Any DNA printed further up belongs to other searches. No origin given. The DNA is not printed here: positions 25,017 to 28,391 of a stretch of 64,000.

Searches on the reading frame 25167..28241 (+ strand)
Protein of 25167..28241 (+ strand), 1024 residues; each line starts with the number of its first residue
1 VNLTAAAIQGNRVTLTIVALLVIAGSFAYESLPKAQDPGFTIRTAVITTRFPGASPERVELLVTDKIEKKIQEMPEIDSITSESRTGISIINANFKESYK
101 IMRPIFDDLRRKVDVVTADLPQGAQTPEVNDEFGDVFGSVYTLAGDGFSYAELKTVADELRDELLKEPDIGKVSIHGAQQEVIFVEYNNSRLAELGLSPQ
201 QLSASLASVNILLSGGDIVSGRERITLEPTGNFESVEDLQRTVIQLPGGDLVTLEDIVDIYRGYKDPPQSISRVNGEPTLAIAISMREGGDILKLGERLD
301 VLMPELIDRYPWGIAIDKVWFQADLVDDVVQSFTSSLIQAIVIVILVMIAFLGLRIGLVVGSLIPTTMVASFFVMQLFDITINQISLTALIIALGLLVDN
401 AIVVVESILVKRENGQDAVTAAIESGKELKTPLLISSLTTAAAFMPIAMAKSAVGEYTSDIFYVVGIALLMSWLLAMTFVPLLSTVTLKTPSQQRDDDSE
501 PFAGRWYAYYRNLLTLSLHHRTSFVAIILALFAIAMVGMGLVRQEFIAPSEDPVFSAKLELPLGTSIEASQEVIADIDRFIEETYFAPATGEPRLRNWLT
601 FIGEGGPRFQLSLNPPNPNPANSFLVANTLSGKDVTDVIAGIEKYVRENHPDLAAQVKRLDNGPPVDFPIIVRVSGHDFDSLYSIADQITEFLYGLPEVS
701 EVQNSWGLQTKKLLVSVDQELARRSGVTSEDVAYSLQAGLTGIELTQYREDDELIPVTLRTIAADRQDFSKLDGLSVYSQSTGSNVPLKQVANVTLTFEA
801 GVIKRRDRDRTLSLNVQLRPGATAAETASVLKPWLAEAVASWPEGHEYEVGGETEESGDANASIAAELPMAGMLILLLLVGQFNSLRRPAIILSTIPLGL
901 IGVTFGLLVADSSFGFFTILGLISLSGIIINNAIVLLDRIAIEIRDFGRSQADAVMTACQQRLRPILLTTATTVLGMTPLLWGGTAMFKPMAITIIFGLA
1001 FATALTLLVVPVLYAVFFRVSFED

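Call 53: search_protein_families(library=pfam, proteins=[window:25167-28241:+], max_evalue=0.00001)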
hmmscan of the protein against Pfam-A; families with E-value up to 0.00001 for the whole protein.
window:25167-28241:+ (1024 aa): 2 families
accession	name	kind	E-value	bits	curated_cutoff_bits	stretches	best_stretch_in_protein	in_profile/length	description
PF00873.25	ACR_tran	-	8.6e-161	537.3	28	1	8-1017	6-1020/1021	AcrB/AcrD/AcrF family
PF03176.21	MMPL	-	3.2e-10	39.9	20.5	1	836-1017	115-302/333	MMPL family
